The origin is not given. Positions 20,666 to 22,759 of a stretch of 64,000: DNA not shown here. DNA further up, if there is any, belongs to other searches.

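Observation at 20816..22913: Candidate RiPP operon: RRE + radical SAM/SPASM maturase with a fused GNAT-like domain, preceded by a small Cys/Trp-containing ORF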

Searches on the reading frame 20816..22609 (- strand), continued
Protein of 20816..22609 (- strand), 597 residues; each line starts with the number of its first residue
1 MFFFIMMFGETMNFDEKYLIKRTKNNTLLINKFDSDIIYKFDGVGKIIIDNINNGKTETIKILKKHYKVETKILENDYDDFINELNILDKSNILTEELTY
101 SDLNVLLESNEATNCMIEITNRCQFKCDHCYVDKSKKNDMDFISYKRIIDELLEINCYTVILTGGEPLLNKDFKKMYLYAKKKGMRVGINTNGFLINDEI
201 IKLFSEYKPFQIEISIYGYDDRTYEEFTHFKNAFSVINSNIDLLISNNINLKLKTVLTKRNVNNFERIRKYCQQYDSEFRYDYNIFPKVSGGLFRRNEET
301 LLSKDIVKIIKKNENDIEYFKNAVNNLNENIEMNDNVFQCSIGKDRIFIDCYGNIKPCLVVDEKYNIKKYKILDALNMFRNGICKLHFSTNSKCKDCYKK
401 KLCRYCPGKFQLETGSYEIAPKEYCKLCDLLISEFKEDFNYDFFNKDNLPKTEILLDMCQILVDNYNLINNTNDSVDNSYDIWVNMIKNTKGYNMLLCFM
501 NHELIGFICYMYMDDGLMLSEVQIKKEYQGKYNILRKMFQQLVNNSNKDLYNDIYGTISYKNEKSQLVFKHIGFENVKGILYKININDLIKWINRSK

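Call 16: find_encoding_contigs(protein=P0026, flank=5000, max_places=3)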
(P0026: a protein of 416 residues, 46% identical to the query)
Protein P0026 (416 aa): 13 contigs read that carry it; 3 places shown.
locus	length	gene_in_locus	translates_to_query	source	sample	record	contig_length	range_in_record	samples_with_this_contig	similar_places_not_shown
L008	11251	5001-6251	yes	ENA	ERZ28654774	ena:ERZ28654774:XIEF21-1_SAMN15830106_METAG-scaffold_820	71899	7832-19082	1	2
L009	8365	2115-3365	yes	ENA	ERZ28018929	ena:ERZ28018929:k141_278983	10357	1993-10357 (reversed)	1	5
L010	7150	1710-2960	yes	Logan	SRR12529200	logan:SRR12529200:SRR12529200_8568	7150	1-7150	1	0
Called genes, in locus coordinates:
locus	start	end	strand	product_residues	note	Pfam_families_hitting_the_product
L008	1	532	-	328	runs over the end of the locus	PF13310:Virulence_RhuM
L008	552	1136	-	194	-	-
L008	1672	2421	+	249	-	PF00005:ABC_tran, PF13304:AAA_21 (faint)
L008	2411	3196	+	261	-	PF00528:BPD_transp_1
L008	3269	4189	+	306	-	PF23441:SDR (weak), PF00106:adh_short, PF08659:KR, PF13561:adh_short_C2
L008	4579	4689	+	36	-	-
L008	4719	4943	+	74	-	-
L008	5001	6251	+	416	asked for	PF04055:Radical_SAM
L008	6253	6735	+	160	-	PF13673:Acetyltransf_10 (weak)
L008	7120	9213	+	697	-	PF00580:UvrD-helicase, PF01443:Viral_helicase1 (faint), PF13245:AAA_19, PF13604:AAA_30 (faint), PF21196:PcrA_UvrD_tudor (faint), PF13087:AAA_12 (faint), PF13361:UvrD_C, PF13538:UvrD_C_2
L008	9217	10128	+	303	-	PF00483:NTP_transferase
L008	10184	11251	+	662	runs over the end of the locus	PF22745:Nlig-Ia, PF01653:DNA_ligase_aden, PF03120:OB_DNA_ligase, PF03119:DNA_ligase_ZBD (weak), PF12826:HHH_2, PF14520:HHH_5 (weak), PF00533:BRCT, PF12738:PTCB-BRCT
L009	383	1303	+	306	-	PF23441:SDR (weak), PF00106:adh_short, PF08659:KR, PF13561:adh_short_C2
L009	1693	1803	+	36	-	-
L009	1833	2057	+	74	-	-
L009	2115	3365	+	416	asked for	PF04055:Radical_SAM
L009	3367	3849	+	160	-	PF13673:Acetyltransf_10 (weak)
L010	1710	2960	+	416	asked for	PF04055:Radical_SAM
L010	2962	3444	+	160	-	PF13673:Acetyltransf_10 (weak)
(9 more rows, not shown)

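Call 17: find_encoding_contigs(protein=P0015, flank=5000, max_places=2)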
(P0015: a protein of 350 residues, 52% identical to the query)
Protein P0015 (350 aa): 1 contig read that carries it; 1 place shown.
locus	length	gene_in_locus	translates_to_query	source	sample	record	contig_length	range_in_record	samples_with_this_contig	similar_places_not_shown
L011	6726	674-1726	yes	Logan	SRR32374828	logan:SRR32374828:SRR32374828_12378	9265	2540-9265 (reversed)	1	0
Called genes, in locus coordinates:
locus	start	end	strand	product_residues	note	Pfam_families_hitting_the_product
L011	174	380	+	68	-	-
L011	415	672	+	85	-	-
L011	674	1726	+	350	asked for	PF04055:Radical_SAM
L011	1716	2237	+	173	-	PF13673:Acetyltransf_10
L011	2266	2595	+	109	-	-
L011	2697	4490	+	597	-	PF00501:AMP-binding, PF13193:AMP-binding_C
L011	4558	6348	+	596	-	PF00072:Response_reg (weak)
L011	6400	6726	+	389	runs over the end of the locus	PF07804:HipA_C (weak)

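Call 18: find_encoding_contigs(protein=P0039, flank=5000, max_places=2)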
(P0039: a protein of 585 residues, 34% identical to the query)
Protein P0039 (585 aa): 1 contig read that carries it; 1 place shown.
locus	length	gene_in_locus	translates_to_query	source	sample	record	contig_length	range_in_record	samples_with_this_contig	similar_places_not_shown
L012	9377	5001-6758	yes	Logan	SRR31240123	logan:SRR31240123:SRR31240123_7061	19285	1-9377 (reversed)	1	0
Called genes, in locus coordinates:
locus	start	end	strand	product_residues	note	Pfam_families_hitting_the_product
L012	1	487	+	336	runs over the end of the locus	PF01381:HTH_3 (weak)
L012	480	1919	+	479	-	PF13328:HD_4, PF01966:HD (weak), PF02824:TGS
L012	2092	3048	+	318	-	PF01391:Collagen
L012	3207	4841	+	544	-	PF02463:SMC_N, PF03193:RsgA_GTPase (faint), PF13175:AAA_15 (faint), PF13191:AAA_16 (faint), PF13555:AAA_29 (faint), PF00005:ABC_tran, PF12848:ABC_tran_Xtn, PF00005:ABC_tran, +6 more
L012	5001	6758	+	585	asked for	PF04055:Radical_SAM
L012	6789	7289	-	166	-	-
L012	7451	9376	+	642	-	?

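Call 25: search_solved_structures(query=window:20816-22576:-, max_evalue=0.001)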
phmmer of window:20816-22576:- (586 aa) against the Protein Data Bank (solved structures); distinct sequences matched with E-value up to 0.001: 7.
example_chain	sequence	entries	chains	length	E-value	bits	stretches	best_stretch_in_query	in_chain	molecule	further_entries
6efn_A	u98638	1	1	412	7.1e-13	51.3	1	72-262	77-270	Sporulation killing factor maturation protein SkfB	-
2fb2_A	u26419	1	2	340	8.4e-10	41.2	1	105-257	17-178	Molybdenum cofactor biosynthesis protein A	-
1tv7_A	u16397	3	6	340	9e-10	41.1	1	105-257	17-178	Molybdenum cofactor biosynthesis protein A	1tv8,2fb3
8hzv_A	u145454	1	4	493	2.4e-05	26.5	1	112-230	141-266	Radical S-Adenosyl-L-methionine Enzyme DesII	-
8hzy_A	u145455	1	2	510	2.5e-05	26.4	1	112-230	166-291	DesII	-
7tol_A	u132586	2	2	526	0.0002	23.4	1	104-213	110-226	glycerol dibiphytanyl glycerol tetraether - macrocyclic archaeol synthase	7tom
6c8v_A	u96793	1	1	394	0.00074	21.6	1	104-224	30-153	Coenzyme PQQ synthesis protein E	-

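Call 28: find_related_loci(query=A1, collection=genome_contigs, flank=3000)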
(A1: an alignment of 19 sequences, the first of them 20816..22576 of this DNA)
Query A1 (586 aa) in genome_contigs; peptide patterns used: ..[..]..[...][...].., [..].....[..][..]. (x = any residue, [..] = any of these).
84 stretches matched a pattern; 25 encode a relative of the query (tblastn E <= 1e-3); 25 distinct loci.
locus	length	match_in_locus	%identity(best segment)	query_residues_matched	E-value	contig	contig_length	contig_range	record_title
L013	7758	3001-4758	94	1-586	0e+0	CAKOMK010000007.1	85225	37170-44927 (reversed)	MAG: uncultured Bacilli bacterium isolate REFINED_METABAT215_TOP10_CONTIGS_1500_ASSEMBLY_K77_MERGED__Hadza_MoBio_hadza-E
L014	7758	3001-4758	73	1-586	0e+0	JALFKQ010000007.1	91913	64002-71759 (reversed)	MAG: Mycoplasmatota bacterium isolate SUG767 k141_83853, whole genome shotgun sequence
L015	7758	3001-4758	73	1-586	0e+0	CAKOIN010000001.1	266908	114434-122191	MAG: uncultured Bacilli bacterium isolate REFINED_METABAT215_TOP10_CONTIGS_1500_ASSEMBLY_K77_MERGED__Hadza_MoBio_hadza-A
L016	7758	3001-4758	68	1-586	0e+0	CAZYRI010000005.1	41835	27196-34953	MAG TPA_asm: uncultured Clostridium sp. isolate SRP225648_co1_36 genome assembly, contig: NODE_1700_length_41835_cov_16.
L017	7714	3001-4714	46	7-581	2e-114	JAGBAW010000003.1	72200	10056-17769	MAG: Bacilli bacterium isolate RGIG8951 Water_deer_Rectum-1__c15428, whole genome shotgun sequence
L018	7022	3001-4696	44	11-578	7e-100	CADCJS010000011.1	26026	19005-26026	MAG: uncultured Erysipelotrichaceae bacterium isolate RUG14709 genome assembly, contig: RUG14709_asm_11, whole genome sh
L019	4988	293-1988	42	7-582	1e-101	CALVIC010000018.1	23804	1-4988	MAG: uncultured Bacilli bacterium isolate BRZ_DB__bin97 genome assembly, contig: BRZ_DB__NODE_2393_length_23804_cov_6.71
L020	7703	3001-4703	44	7-583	8e-98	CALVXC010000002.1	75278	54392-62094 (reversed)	MAG: uncultured Bacilli bacterium isolate BRZ_GA__bin52 genome assembly, contig: BRZ_GA__NODE_629_length_75278_cov_7.941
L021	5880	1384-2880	39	82-586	2e-89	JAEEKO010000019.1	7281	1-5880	MAG: Bacillales bacterium isolate Tb.RUG.195 k141_2624789_flag=1_multi=42.0000_len=7281, whole genome shotgun sequence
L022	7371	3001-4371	33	103-568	9e-69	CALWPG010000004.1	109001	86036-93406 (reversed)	MAG: uncultured Clostridia bacterium isolate BRZ_FI__bin11 genome assembly, contig: BRZ_FI__NODE_222_length_109001_cov_5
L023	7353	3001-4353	33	103-562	3e-68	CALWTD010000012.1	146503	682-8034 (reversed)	MAG: uncultured Clostridia bacterium isolate E10__bin279 genome assembly, contig: E10__k127_4616606, whole genome shotgu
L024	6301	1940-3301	32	103-562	5e-61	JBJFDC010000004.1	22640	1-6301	MAG: Christensenellales bacterium isolate LOHA32_bin.042 NODE_1234_length_22640_cov_6.904228, whole genome shotgun seque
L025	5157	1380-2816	31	105-586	8e-61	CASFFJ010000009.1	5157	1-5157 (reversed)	uncultured Christensenella sp. isolate Batch5_idba_bin.461 genome assembly, contig: Batch5_idba_bin.461.fa_k87_6156022,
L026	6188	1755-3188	33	103-584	9e-57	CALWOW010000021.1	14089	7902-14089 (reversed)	MAG: uncultured Clostridia bacterium isolate E09__bin259 genome assembly, contig: E09__k127_417236, whole genome shotgun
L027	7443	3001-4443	29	103-586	1e-56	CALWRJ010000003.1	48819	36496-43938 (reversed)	MAG: uncultured Clostridia bacterium isolate E08__bin294 genome assembly, contig: E08__k127_7810833, whole genome shotgu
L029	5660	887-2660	42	5-584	6e-123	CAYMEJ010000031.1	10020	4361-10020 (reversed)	MAG TPA_asm: uncultured Muribaculaceae bacterium isolate SRP192927_co4_606 genome assembly, contig: NODE_16661_length_10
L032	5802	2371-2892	28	107-280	5e-22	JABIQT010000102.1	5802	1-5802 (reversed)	MAG: Candidatus Latescibacterota bacterium isolate SI072_bin148 k141_3125019, whole genome shotgun sequence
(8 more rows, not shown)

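Call 56: predict_structure(alignment_id=A1)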
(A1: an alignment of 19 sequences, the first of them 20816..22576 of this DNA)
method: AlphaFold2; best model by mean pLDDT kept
length: 586 residues; sequences in the alignment: 19
mean_pLDDT: 91.1   pTM: 0.79
mean pLDDT of the five models: 91.1, 90.2, 90.0, 89.7, 89.0
residues with pLDDT >= 90: 410; 70-90: 166; 50-70: 9; < 50: 1
segments of 3 or more residues with pLDDT < 50: none
pLDDT, mean of each block of 10 residues (from residue 1): 83 92 92 93 92 94 94 86 84 86 95 88 85 98 95 96 98 96 97 97 96 94 97 96 94 94 90 77 83 93 90 81 83 88 93 95 94 88 85 87 90 91 88 92 96 92 92 90 93 94 91 90 91 90 92 92 93 95 75
secondary structure, 60 per line:
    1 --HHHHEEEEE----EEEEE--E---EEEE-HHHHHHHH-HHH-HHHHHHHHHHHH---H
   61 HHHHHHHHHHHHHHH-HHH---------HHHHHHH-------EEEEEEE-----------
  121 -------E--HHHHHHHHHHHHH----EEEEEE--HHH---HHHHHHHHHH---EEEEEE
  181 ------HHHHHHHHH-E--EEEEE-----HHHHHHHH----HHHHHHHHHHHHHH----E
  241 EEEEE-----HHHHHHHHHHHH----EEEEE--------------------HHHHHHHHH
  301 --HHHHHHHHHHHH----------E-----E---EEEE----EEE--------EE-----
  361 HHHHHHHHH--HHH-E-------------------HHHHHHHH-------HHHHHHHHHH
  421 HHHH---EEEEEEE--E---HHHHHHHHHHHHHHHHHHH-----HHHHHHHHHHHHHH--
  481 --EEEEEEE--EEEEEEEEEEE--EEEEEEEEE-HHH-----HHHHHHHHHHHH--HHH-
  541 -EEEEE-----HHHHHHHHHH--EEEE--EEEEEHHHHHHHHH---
elements in order: H3-6 E7-11 E16-20 E27-30 H32-39 H45-56 H60-75 H89-95 E103-109 H131-143 E148-153 H162-171 E175-180 H187-195 E200-204 H210-217 H222-235 E240-245 H251-262 E267-271 H292-300 H303-314 E335-338 E343-345 H361-369 H396-403 H411-424 E428-434 H441-459 H465-478 E483-489 E492-502 E505-513 H523-534 E542-546 H552-561 E564-567 E570-574 H575-583

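Call 58: fold_search(model_id=the predicted structure, library=pdb)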
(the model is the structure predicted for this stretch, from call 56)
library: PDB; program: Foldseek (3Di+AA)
matches with E <= 10: 1686; with E <= 0.001: 413
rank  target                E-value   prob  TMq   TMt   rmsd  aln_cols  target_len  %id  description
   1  5why_A                1.2e-16  1.00  0.41  0.55  18.9       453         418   19  Structural Insights into Thioether Bond Formation in the Biosynthesis of Sactipeptides (released 2017-07-26)
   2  5wgg_A                4.5e-16  1.00  0.41  0.52  18.9       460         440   19  Structural Insights into Thioether Bond Formation in the Biosynthesis of Sactipeptides (released 2017-07-26)
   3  5v1s_B                1.1e-15  1.00  0.43  0.58   9.1       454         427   16  Crystal structure of Streptococcus suis SuiB bound to S-adenosylmethionine (released 2017-08-30)
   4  5v1q_A                1.2e-14  1.00  0.45  0.60   8.9       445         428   17  Crystal structure of Streptococcus suis SuiB (released 2017-08-30)
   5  5v1q_B                2.9e-14  1.00  0.45  0.58   9.2       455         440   17  Crystal structure of Streptococcus suis SuiB (released 2017-08-30)
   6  5v1t_A                3.0e-14  1.00  0.46  0.58   8.0       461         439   17  Crystal structure of Streptococcus suis SuiB bound to precursor peptide SuiA (released 2017-08-30)
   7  6efn                  5.9e-14  1.00  0.38  0.56  11.0       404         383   19  Structure of a RiPP maturase, SkfB (released 2018-10-24)
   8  5v1s_A                8.8e-14  1.00  0.44  0.57   9.1       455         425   16  Crystal structure of Streptococcus suis SuiB bound to S-adenosylmethionine (released 2017-08-30)
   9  4k37_A                5.0e-12  1.00  0.43  0.66   5.4       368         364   20  Native anSMEcpe with bound AdoMet (released 2013-05-08)
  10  4k36_A                5.0e-12  1.00  0.43  0.63   5.5       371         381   19  His6 tagged anSMEcpe with bound AdoMet (released 2013-05-08)
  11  4k39_A                9.8e-12  1.00  0.42  0.64   5.6       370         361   19  Native anSMEcpe with bound AdoMet and Cp18Cys peptide (released 2013-05-08)
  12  4k36_B                1.0e-11  1.00  0.42  0.64   5.6       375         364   19  His6 tagged anSMEcpe with bound AdoMet (released 2013-05-08)
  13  4k37_B                1.6e-11  1.00  0.43  0.66   5.3       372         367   18  Native anSMEcpe with bound AdoMet (released 2013-05-08)
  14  4k38_B                2.1e-11  1.00  0.43  0.66   5.4       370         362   18  Native anSMEcpe with bound AdoMet and Kp18Cys peptide (released 2013-05-08)
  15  4k39_B                3.5e-11  1.00  0.43  0.66   5.5       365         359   19  Native anSMEcpe with bound AdoMet and Cp18Cys peptide (released 2013-05-08)
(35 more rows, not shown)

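Call 62: search_protein_families(library=pfam, proteins=[L011:415-672:+, L021:1143-1394:+, L029:872-1135:+, L032:1924-2193:+], max_evalue=1)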
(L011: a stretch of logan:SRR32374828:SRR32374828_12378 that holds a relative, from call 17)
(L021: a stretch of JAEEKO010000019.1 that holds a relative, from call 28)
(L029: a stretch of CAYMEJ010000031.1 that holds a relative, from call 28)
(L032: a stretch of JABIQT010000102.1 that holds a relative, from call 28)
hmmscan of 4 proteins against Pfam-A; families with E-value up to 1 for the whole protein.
L011:415-672:+ (85 aa): 2 families
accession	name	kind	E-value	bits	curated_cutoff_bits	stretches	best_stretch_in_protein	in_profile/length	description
PF05402.18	PqqD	-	1.7e-05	25.5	23.4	1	26-82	9-67/67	Coenzyme PQQ synthesis protein D (PqqD)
PF06453.16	LT-IIB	-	0.092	13.1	25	1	31-67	21-57/122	Type II heat-labile enterotoxin , B subunit (LT-IIB)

L021:1143-1394:+ (83 aa): 1 family
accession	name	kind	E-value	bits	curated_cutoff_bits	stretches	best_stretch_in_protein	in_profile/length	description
PF05402.18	PqqD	-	6.1e-07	30.1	23.4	1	23-80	9-66/67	Coenzyme PQQ synthesis protein D (PqqD)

L029:872-1135:+ (87 aa): 1 family
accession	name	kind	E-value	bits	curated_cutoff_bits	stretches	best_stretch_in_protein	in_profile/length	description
PF05402.18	PqqD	-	4.7e-06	27.3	23.4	1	24-81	8-67/67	Coenzyme PQQ synthesis protein D (PqqD)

L032:1924-2193:+ (89 aa): 1 family
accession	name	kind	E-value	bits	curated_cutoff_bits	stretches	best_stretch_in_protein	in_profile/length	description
PF05402.18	PqqD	-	1.2e-18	67.7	23.4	1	18-84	1-67/67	Coenzyme PQQ synthesis protein D (PqqD)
